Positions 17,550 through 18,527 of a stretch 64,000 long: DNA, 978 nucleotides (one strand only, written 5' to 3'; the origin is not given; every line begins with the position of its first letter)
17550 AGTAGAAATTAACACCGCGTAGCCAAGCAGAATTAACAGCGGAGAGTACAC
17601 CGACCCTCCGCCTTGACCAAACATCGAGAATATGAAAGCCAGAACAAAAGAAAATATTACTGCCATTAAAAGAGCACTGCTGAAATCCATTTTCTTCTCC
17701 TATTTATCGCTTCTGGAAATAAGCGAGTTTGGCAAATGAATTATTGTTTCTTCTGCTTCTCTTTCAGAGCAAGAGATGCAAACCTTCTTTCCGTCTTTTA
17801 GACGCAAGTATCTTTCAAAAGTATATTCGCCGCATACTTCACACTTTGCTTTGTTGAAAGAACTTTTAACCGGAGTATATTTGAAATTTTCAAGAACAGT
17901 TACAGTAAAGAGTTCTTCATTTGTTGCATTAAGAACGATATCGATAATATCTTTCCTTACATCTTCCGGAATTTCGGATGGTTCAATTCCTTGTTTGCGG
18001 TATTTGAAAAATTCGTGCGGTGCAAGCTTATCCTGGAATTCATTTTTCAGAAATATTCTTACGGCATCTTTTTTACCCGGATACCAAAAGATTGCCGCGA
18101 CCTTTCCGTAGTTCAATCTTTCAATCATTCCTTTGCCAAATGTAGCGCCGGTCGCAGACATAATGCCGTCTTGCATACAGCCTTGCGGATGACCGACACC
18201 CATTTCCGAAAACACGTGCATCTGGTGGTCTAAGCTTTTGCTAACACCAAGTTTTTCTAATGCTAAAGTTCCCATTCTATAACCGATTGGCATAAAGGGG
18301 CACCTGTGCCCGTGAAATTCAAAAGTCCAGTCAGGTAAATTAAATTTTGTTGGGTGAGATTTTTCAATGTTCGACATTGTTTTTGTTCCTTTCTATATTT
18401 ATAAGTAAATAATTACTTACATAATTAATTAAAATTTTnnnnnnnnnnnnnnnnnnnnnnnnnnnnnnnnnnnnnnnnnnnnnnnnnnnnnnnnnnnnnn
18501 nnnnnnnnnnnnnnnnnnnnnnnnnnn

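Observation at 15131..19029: TetR-FmdE-TauE-porin-FmdE cluster: candidate undescribed oxyanion or metal trafficking module linked to a sigma54 two-component system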

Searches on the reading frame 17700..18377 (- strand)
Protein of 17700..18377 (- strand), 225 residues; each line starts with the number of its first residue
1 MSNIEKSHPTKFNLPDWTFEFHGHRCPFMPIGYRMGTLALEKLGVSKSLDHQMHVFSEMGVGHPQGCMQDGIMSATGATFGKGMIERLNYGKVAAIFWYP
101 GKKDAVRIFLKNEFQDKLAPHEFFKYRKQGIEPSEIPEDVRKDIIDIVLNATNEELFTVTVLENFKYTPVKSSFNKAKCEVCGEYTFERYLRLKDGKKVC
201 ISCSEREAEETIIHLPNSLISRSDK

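Call 3: search_protein_families(library=pfam, proteins=[window:17700-18377:-], max_evalue=0.01)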
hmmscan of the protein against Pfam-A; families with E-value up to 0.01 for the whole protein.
window:17700-18377:- (225 aa): 3 families
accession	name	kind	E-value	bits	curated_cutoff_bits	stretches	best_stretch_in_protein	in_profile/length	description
PF02663.19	FmdE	-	7e-31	107.5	22.9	1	21-158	1-133/133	FmdE, Molybdenum formylmethanofuran dehydrogenase operon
PF01258.23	zf-dskA_traR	-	3.1e-07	30.7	24.9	1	174-206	3-33/36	Prokaryotic dksA/traR C4-type zinc finger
PF24458.1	DUF7573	-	0.00036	20.9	30.2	1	175-205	10-38/39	Domain of unknown function (DUF7573)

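Call 4: search_protein_families(library=ncbifam, proteins=[window:17700-18377:-], max_evalue=0.01)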
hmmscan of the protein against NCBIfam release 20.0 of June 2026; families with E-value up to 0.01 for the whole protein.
window:17700-18377:- (225 aa): 0 families

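Call 9: find_homologous_proteins(query=window:17700-18377:-)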
Query window:17700-18377:- (225 aa): 1001 proteins with E <= 0.001 among 1104 candidates; the best 120 are listed.
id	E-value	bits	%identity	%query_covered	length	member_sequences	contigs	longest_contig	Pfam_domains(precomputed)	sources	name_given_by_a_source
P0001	6.0e-134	463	92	95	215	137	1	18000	PF01258.24,PF02663.20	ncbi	-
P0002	3.7e-132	457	89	96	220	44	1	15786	PF01258.24,PF02663.20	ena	-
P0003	3.8e-131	454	90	94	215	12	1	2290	PF01258.24,PF02663.20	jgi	jgi:formylmethanofuran dehydrogenase subunit E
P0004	3.2e-129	447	92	92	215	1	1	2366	PF01258.24,PF02663.20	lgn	-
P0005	2.5e-127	441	90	92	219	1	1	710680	PF01258.24,PF02663.20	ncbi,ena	-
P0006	2.8e-127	441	90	91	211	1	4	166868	PF24458.2,PF01258.24,PF02663.20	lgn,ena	-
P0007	6.4e-127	440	90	92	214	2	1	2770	PF01258.24,PF02663.20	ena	-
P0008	6.8e-127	440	87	95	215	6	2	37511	PF01258.24,PF02663.20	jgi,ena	-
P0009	7.3e-127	440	90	92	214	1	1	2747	PF01258.24,PF02663.20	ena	-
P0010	1.8e-126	438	90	92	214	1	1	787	PF02663.20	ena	-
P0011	8.2e-126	436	85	96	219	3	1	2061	PF01258.24,PF02663.20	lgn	-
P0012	1.1e-125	436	86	95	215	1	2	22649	PF01258.24,PF02663.20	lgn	-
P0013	1.2e-125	436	88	91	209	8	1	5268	PF01258.24,PF02663.20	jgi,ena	-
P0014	1.8e-125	435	89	92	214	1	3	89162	PF01258.24,PF02663.20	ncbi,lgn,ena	-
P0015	3.3e-125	434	90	91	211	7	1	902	PF01258.24,PF02663.20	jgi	jgi:formylmethanofuran dehydrogenase subunit E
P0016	3.7e-125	434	85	96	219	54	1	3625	PF01258.24,PF02663.20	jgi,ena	-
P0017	7.9e-125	433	87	92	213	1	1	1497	PF01258.24,PF02663.20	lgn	-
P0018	9.3e-125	433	87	94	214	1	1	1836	PF01258.24,PF02663.20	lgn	-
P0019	1.2e-124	432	87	92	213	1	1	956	PF01258.24,PF02663.20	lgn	-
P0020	2.6e-124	431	88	92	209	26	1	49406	PF01258.24,PF02663.20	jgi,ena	-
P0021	4.4e-124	431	87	92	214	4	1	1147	PF01258.24,PF02663.20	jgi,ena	-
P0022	1.8e-123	429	83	96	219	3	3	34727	PF01258.24,PF02663.20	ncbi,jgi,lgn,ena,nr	ncbi:MAG: formylmethanofuran dehydrogenase [Ignavibacteria bacterium CG22_combo_CG10-13_8_21_14_all_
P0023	1.9e-123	429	82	96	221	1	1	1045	PF01258.24,PF02663.20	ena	-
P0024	2.0e-123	428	86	92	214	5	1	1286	PF01258.24,PF02663.20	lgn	-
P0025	4.8e-123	427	86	93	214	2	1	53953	PF01258.24,PF02663.20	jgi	jgi:formylmethanofuran dehydrogenase subunit E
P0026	1.0e-122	426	83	96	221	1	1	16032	PF01258.24,PF02663.20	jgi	jgi:formylmethanofuran dehydrogenase subunit E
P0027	1.4e-122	426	83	96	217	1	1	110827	PF01258.24,PF02663.20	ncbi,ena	-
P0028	1.6e-122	425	85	92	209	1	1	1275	PF01258.24,PF02663.20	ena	-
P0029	4.1e-122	424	84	92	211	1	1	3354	PF01258.24,PF02663.20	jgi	jgi:formylmethanofuran dehydrogenase subunit E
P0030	6.6e-122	423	84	92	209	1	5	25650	PF01258.24,PF02663.20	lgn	-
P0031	1.9e-121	422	86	92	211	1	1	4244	PF01258.24,PF02663.20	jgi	jgi:formylmethanofuran dehydrogenase subunit E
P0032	2.9e-121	421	84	92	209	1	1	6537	PF01258.24,PF02663.20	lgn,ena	-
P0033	5.1e-121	421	85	92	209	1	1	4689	PF01258.24,PF02663.20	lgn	-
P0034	5.2e-121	421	85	92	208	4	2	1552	PF01258.24,PF02663.20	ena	-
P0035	7.5e-121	420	84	92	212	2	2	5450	PF01258.24,PF02663.20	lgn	-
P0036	7.9e-121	420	84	92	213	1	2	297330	PF01258.24,PF02663.20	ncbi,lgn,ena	-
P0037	1.7e-120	419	85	92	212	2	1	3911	PF01258.24,PF02663.20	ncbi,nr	ncbi:MAG: formylmethanofuran dehydrogenase [Ignavibacteria bacterium]|nr:MAG: formylmethanofuran deh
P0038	2.8e-120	418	85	91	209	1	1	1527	PF01258.24,PF02663.20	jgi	-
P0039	5.9e-120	417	84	92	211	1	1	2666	PF01258.24,PF02663.20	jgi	jgi:formylmethanofuran dehydrogenase subunit E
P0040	1.5e-119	416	84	92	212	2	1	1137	PF01258.24,PF02663.20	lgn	-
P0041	9.4e-119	413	84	92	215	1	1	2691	PF01258.24,PF02663.20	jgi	-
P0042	1.2e-118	413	83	92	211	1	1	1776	PF01258.24,PF02663.20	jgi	jgi:formylmethanofuran dehydrogenase subunit E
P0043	3.8e-118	411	81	92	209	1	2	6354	PF01258.24,PF02663.20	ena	-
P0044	9.0e-118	410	84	92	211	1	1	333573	PF01258.24,PF02663.20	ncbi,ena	-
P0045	1.5e-117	409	83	92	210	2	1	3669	PF01258.24,PF02663.20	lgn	-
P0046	1.7e-117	409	81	93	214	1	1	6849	PF02663.20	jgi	jgi:formylmethanofuran dehydrogenase subunit E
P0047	4.3e-117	408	81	94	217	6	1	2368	PF01258.24,PF02663.20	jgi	-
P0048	8.8e-117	407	82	92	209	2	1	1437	PF01258.24,PF02663.20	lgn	-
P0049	5.0e-116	404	79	93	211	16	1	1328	PF01258.24,PF02663.20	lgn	-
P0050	5.8e-116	404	82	91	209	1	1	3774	PF01258.24,PF02663.20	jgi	jgi:formylmethanofuran dehydrogenase subunit E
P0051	8.0e-115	400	81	91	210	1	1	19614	PF01258.24,PF02663.20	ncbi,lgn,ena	-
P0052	8.3e-115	400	80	91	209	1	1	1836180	PF01258.24,PF02663.20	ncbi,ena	-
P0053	1.9e-114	399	80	92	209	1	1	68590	PF01258.24,PF02663.20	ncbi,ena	-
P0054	1.2e-113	396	81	91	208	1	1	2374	PF01258.24,PF02663.20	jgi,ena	-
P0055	2.0e-113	396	80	91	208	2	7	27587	PF01258.24,PF02663.20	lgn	-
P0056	8.0e-112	391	78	91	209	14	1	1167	PF01258.24,PF02663.20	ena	-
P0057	8.1e-112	390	79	91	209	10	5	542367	PF02663.20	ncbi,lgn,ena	-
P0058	9.1e-112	390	75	94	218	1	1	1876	PF01258.24,PF02663.20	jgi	jgi:formylmethanofuran dehydrogenase subunit E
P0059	1.3e-111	390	76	96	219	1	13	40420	PF01258.24,PF02663.20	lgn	-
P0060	3.6e-110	385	79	91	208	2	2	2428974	PF01258.24,PF02663.20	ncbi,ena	-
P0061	9.5e-110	384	79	93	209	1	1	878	PF01258.24,PF02663.20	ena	-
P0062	1.2e-109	383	87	84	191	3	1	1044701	PF01258.24,PF02663.20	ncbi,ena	-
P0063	1.9e-109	383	81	88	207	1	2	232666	PF01258.24,PF02663.20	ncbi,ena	ncbi:MAG: FmdE family protein [Ignavibacteria bacterium]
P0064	2.2e-109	383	79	91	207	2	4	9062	PF01258.24,PF02663.20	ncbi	ncbi:MAG: FmdE family protein [bacterium]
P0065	2.3e-109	382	80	91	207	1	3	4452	PF01258.24,PF02663.20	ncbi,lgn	-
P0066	3.6e-109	382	76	92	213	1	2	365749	PF01258.24,PF02663.20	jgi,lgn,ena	jgi:formylmethanofuran dehydrogenase subunit E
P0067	4.5e-109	381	76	92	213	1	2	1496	PF01258.24,PF02663.20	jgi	jgi:formylmethanofuran dehydrogenase subunit E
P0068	5.6e-109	381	79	91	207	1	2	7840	PF01258.24,PF02663.20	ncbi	ncbi:MAG: FmdE family protein [bacterium]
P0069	7.2e-109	381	77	92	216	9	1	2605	PF01258.24,PF02663.20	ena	-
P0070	1.3e-108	380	75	92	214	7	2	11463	PF01258.24,PF02663.20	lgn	-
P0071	1.4e-108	380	79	91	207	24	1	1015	PF01258.24,PF02663.20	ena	-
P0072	1.7e-108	380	75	93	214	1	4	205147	PF02663.20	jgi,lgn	jgi:formylmethanofuran dehydrogenase subunit E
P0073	2.5e-108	379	82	86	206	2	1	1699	PF01258.24,PF02663.20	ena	-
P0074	4.6e-108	378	76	92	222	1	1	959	PF01258.24,PF02663.20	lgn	-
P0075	1.3e-107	377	74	92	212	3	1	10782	PF01258.24,PF02663.20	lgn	-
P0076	1.3e-107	377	76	92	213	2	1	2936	PF01258.24,PF02663.20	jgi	-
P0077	1.6e-107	376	75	92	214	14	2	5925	PF01258.24,PF02663.20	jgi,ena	-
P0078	2.1e-107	376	76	92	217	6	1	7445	PF01258.24,PF02663.20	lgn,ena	-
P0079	2.8e-107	376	77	91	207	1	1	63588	PF02663.20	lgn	-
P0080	2.9e-107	376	75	92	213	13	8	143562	PF01258.24,PF02663.20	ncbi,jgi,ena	-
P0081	3.0e-107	376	72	96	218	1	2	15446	PF01258.24,PF02663.20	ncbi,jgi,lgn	-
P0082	3.1e-107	376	78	91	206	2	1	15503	PF01258.24,PF02663.20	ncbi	-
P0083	3.4e-107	375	74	92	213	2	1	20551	PF01258.24,PF02663.20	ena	-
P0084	3.5e-107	375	75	92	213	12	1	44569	PF01258.24,PF02663.20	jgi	jgi:formylmethanofuran dehydrogenase subunit E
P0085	6.0e-107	375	76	92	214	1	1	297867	PF01258.24,PF02663.20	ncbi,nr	ncbi:MAG: FmdE family protein [Bacteroidales bacterium]|nr:FmdE family protein [Bacteroidales bacter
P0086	6.7e-107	374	73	92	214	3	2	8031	PF01258.24,PF02663.20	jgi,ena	-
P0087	6.7e-107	374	74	92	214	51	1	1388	PF01258.24,PF02663.20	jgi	-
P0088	1.0e-106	374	75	92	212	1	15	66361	PF01258.24,PF02663.20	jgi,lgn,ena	jgi:formylmethanofuran dehydrogenase subunit E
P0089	1.1e-106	374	77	91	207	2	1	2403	PF01258.24,PF02663.20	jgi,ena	-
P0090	1.6e-106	373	76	92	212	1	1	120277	PF01258.24,PF02663.20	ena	-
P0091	1.8e-106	373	75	92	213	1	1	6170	PF01258.24,PF02663.20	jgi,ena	-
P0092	2.2e-106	373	74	92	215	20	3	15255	PF01258.24,PF02663.20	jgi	jgi:formylmethanofuran dehydrogenase subunit E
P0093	2.5e-106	373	74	92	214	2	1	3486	PF01258.24,PF02663.20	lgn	-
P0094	2.8e-106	372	74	92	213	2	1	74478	PF01258.24,PF02663.20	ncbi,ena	-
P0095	2.8e-106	372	74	92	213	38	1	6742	PF01258.24,PF02663.20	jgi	jgi:formylmethanofuran dehydrogenase subunit E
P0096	3.3e-106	372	75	92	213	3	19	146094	PF01258.24,PF02663.20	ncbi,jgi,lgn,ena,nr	ncbi:MAG TPA: FmdE family protein [Bacteroidales bacterium]|nr:FmdE family protein [Bacteroidales ba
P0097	3.5e-106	372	74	92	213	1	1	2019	PF01258.24,PF02663.20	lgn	-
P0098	3.9e-106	372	75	92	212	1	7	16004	PF01258.24,PF02663.20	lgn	-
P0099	5.4e-106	371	75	92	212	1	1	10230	PF01258.24,PF02663.20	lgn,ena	-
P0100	6.1e-106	371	75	92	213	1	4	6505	PF01258.24,PF02663.20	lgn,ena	-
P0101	8.5e-106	371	75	92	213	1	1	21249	PF01258.24,PF02663.20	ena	-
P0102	8.6e-106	371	74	92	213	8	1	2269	PF02663.20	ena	-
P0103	9.7e-106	371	75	92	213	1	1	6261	PF01258.24,PF02663.20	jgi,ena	-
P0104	1.2e-105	370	78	90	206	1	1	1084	PF01258.24,PF02663.20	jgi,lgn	-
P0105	2.6e-105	369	75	92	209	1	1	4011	PF01258.24,PF02663.20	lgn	-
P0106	2.6e-105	369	74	92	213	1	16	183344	PF01258.24,PF02663.20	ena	-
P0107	3.6e-105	369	74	91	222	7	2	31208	PF01258.24,PF02663.20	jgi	jgi:formylmethanofuran dehydrogenase subunit E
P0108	4.2e-105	369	78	87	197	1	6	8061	PF01258.24,PF02663.20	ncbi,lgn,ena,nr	ncbi:MAG TPA: formylmethanofuran dehydrogenase [Bacteroidetes bacterium]|nr:formylmethanofuran dehyd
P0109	4.5e-105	368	75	91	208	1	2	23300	PF01258.24,PF02663.20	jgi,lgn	jgi:formylmethanofuran dehydrogenase subunit E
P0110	5.8e-105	368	72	94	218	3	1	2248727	PF01258.24,PF02663.20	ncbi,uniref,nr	ncbi:FmdE family protein [Microbacter margulisiae]|uniref:Formylmethanofuran dehydrogenase subunit E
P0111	6.1e-105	368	71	94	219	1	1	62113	PF01258.24,PF02663.20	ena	-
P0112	7.9e-105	368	77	90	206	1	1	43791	PF01258.24,PF02663.20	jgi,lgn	-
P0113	8.8e-105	367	74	92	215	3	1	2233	PF01258.24,PF02663.20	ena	-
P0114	9.0e-105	367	73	92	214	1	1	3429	PF01258.24,PF02663.20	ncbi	ncbi:MAG: FmdE family protein [Bacteroidales bacterium]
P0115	9.5e-105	367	76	92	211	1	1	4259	PF01258.24,PF02663.20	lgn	-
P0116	9.6e-105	367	75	92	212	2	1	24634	PF01258.24,PF02663.20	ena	-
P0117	1.1e-104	367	75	90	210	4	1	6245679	PF01258.24,PF02663.20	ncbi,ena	-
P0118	1.1e-104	367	74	92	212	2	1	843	PF01258.24,PF02663.20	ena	-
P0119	1.1e-104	367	74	92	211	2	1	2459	PF01258.24,PF02663.20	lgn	-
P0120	1.2e-104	367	78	90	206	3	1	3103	PF01258.24,PF02663.20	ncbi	-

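Call 11: find_encoding_contigs(protein=P0110, flank=8000, max_places=3)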
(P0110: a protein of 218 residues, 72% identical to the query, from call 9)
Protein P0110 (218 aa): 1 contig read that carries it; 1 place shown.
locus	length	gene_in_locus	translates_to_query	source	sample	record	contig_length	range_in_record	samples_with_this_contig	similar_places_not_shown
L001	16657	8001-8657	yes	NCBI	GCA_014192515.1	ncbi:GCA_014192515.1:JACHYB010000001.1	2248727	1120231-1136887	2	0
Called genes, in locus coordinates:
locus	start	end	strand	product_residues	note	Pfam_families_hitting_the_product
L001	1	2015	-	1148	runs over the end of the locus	PF07660:STN (weak), PF13620:CarboxypepD_reg, PF13715:CarbopepD_reg_2, PF07715:Plug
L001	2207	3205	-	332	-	PF04773:FecR, PF16344:FecR_C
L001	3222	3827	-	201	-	PF04542:Sigma70_r2, PF08281:Sigma70_r4_2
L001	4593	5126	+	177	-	-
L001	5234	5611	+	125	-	-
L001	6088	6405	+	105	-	-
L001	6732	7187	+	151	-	PF12680:SnoaL_2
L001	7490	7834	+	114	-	PF01022:HTH_5, PF12840:HTH_20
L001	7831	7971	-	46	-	-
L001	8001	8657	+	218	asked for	PF02663:FmdE, PF01258:zf-dskA_traR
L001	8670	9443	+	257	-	PF01925:TauE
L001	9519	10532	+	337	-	PF13609:Porin_4 (weak), PF07396:Porin_O_P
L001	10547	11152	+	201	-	PF02663:FmdE, PF01258:zf-dskA_traR (weak)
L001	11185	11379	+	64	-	-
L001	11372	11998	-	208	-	PF00041:fn3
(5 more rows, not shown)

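Call 12: find_encoding_contigs(protein=P0117, flank=8000, max_places=3)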
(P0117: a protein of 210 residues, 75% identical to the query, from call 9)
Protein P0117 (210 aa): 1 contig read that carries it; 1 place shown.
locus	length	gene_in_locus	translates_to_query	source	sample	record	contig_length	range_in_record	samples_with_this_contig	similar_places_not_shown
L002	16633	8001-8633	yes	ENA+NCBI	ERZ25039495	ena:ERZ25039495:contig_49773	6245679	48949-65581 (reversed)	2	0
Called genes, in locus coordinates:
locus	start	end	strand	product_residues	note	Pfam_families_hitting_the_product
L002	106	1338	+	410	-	-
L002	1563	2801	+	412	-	-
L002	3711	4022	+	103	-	PF12840:HTH_20, PF01022:HTH_5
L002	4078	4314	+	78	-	PF13192:Thioredoxin_3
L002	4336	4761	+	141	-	-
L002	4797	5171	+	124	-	PF05635:23S_rRNA_IVP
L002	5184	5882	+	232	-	PF02683:DsbD_TM, PF13386:DsbD_2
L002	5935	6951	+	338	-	PF03773:ArsP_1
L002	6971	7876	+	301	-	PF01545:Cation_efflux, PF16916:ZT_dimer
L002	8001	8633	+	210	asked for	PF02663:FmdE, PF01258:zf-dskA_traR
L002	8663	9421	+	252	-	PF01925:TauE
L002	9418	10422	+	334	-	PF07396:Porin_O_P, PF13609:Porin_4 (weak)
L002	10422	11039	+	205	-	PF02663:FmdE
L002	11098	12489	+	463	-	PF00890:FAD_binding_2 (faint), PF01134:GIDA (weak), PF01266:DAO (faint), PF07992:Pyr_redox_2, PF12831:FAD_oxidored, PF13450:NAD_binding_8 (weak), PF00070:Pyr_redox, PF02852:Pyr_redox_dim, +4 more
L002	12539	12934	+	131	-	PF00085:Thioredoxin, PF13098:Thioredoxin_2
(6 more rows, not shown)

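Call 13: find_encoding_contigs(protein=P0060, flank=8000, max_places=3)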
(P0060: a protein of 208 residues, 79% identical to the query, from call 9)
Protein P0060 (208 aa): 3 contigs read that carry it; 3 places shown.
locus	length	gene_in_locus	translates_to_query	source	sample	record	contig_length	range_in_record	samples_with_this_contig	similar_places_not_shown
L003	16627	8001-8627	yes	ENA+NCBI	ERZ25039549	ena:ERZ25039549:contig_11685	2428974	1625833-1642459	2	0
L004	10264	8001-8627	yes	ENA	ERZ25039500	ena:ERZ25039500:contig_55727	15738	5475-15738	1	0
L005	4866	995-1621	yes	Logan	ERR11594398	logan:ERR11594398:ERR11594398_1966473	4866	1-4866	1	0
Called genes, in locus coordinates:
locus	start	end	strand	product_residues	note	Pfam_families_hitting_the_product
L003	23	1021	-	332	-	PF00814:TsaD, PF22521:HypF_C_2 (weak)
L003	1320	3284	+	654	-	PF02705:K_trans, PF22776:K_trans_C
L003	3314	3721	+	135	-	PF16499:Melibiase_2 (faint), PF17801:Melibiase_C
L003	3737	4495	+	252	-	PF01553:Acyltransferase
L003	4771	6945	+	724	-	PF01432:Peptidase_M3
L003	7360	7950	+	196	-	PF00440:TetR_N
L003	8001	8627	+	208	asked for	PF02663:FmdE, PF01258:zf-dskA_traR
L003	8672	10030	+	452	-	PF02321:OEP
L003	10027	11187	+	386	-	PF25919:BSH_CusB (weak), PF25917:BSH_RND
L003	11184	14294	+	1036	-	PF00873:ACR_tran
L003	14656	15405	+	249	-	PF01925:TauE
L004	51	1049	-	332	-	PF00814:TsaD, PF22521:HypF_C_2 (weak)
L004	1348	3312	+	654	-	PF02705:K_trans, PF22776:K_trans_C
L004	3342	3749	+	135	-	PF16499:Melibiase_2 (faint), PF17801:Melibiase_C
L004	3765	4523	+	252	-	PF01553:Acyltransferase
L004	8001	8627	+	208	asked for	PF02663:FmdE, PF01258:zf-dskA_traR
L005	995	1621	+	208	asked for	PF02663:FmdE, PF01258:zf-dskA_traR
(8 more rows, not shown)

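Call 17: find_related_loci(query=A1, collection=genome_contigs, flank=10000)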
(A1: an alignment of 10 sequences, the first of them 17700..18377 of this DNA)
Query A1 (225 aa) in genome_contigs; peptide patterns used: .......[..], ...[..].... (x = any residue, [..] = any of these).
354 stretches matched a pattern; 315 encode a relative of the query (tblastn E <= 1e-3); the best 80 are kept; 80 distinct loci.
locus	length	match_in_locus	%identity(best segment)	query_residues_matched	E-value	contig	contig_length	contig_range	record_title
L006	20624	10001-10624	93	10-217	2e-133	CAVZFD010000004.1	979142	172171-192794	MAG: uncultured Ignavibacteria bacterium isolate MFD05942.bin.1.380 genome assembly, contig: contig_49134, whole genome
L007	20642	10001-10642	88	12-225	6e-133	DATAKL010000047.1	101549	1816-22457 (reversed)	MAG TPA_asm: Ignavibacteriales bacterium isolate SMAG_U6937 k141_58904, whole genome shotgun sequence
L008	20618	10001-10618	90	12-217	3e-130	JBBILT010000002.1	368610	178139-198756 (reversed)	MAG: Ignavibacteriales bacterium isolate PLS170224_bin_215 NODE_12_length_368610_cov_3.66457, whole genome shotgun seque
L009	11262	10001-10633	89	6-216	4e-130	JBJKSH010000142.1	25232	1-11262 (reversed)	MAG: Ignavibacteriaceae bacterium isolate Bin_78 S1Ck127_1651594_flag_0_multi_12.1322_len_25232, whole genome shotgun se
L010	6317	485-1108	88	10-217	5e-130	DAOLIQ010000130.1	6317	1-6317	MAG TPA_asm: Ignavibacteriaceae bacterium isolate AMR_MDS_0288 NODE_1642_length_6317_cov_8.428777, whole genome shotgun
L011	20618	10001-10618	90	12-217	9e-130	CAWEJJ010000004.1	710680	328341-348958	MAG: uncultured Ignavibacteriaceae bacterium isolate MFD05942.bin.2.261 genome assembly, contig: contig_50183, whole gen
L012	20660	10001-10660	85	2-216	2e-129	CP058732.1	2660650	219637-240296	MAG: Candidatus Kapaibacterium sp. isolate Ch6 chromosome, complete genome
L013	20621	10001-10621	90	10-216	1e-128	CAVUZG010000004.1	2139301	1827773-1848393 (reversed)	MAG: uncultured Ignavibacteria bacterium isolate MFD05684.bin.1.398 genome assembly, contig: contig_30049, whole genome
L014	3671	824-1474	85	1-217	9e-132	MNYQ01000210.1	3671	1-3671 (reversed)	MAG: Ignavibacteria bacterium CG2_30_36_16 cg2_3.0_scaffold_27989_c, whole genome shotgun sequence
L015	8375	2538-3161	88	10-217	2e-128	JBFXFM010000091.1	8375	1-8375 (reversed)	MAG: Draconibacterium sp. isolate CA_2019_TPIn_14 NODE_33031_length_8375_cov_5.530310_TPIn, whole genome shotgun sequenc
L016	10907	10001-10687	82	1-224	6e-128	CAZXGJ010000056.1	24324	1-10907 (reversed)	MAG TPA_asm: uncultured Ignavibacteriaceae bacterium isolate binchicken_co58_56 genome assembly, contig: NODE_1652_lengt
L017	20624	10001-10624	88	10-217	4e-128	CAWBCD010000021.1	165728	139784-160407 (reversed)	MAG: uncultured bacterium isolate MFD02923.bin.1.49 genome assembly, contig: contig_38341, whole genome shotgun sequence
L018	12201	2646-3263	89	12-217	5e-128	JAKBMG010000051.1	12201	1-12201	MAG: Bacteroidetes bacterium isolate FK3.bin26 NODE_10486_length_12201_cov_1.425542, whole genome shotgun sequence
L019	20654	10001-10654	84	12-224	5e-128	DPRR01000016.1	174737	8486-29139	MAG TPA_asm: Ignavibacteriales bacterium isolate UBA8501 contig_16563, whole genome shotgun sequence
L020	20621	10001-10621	89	10-216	1e-127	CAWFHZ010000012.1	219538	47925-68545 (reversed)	MAG: uncultured Ignavibacteria bacterium isolate MFD02416.bin.1.322 genome assembly, contig: contig_36430, whole genome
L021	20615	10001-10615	88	12-216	2e-127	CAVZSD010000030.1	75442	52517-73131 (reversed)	MAG: uncultured Bacteroidetes bacterium isolate MFD05684.bin.2.119 genome assembly, contig: contig_28920, whole genome s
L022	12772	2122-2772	83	1-217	2e-127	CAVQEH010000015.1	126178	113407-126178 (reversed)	MAG: uncultured Ignavibacteria bacterium isolate MFD02416.bin.1.320 genome assembly, contig: contig_9677, whole genome s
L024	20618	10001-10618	87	12-217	1e-127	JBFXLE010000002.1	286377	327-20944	MAG: Calditrichaceae bacterium isolate CA_2019_TPIn_91 NODE_121_length_286377_cov_18.538732_TPIn, whole genome shotgun s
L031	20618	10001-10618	84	12-217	3e-124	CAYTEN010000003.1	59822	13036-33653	MAG TPA_asm: uncultured Ignavibacterium sp. isolate SRP185410_co2_309 genome assembly, contig: NODE_421_length_59822_cov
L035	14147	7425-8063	79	11-223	2e-118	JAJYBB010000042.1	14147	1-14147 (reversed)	MAG: Bacteroidetes bacterium isolate BP8.bin55 NODE_6332_length_14147_cov_2.854993, whole genome shotgun sequence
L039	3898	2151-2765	81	12-216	7e-119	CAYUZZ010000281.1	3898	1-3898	MAG TPA_asm: uncultured Hyphomicrobiales bacterium isolate SRP118108_co5_124 genome assembly, contig: NODE_33949_length_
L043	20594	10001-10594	81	12-210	2e-113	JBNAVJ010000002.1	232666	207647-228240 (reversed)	MAG: Ignavibacteria bacterium isolate Kamch4342-D-MF-035 bin30.fa-2, whole genome shotgun sequence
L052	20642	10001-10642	72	4-217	7e-110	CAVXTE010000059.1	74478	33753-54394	MAG: uncultured Bacteroidales bacterium isolate MFD02923.bin.2.102 genome assembly, contig: contig_45683, whole genome s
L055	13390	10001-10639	72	11-225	6e-109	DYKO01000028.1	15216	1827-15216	MAG TPA_asm: Rikenella microfusus isolate SulCav_AS07-7_2_41_48 SulCav_AS07_7_3879_length_15216_cov_30_236264, whole gen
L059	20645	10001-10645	70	3-217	2e-107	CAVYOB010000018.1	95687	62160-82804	MAG: uncultured Prolixibacteraceae bacterium isolate MFD05684.bin.2.63 genome assembly, contig: contig_22130, whole geno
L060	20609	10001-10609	75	14-216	2e-107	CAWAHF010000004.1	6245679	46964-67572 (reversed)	MAG: uncultured Bacteroidales bacterium isolate MFD02416.bin.1.317 genome assembly, contig: contig_49773, whole genome s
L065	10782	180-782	77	12-213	2e-106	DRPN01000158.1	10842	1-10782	MAG TPA_asm: Bacteroidetes bacterium isolate HyVt-56 Ga0136651_10002140, whole genome shotgun sequence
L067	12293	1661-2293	72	6-216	5e-106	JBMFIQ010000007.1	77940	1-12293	MAG: Microbacter sp. isolate KM4324-27 NODE_7_length_77940_cov_7.188023, whole genome shotgun sequence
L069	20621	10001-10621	71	10-216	4e-106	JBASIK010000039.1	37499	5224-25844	MAG: Bacteroidales bacterium isolate MFD13489_ilm_asm_bin48 k127_104807, whole genome shotgun sequence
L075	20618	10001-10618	74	12-217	4e-105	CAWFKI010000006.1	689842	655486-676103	MAG: uncultured Bacteroidales bacterium isolate MFD01872.bin.1.132 genome assembly, contig: contig_69324, whole genome s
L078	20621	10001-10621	73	12-217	8e-105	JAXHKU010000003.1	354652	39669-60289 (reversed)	MAG: Cyclobacteriaceae bacterium isolate Salar_de_Ascotan_sediment_MAG_ASE13 contig_947_polypolish, whole genome shotgun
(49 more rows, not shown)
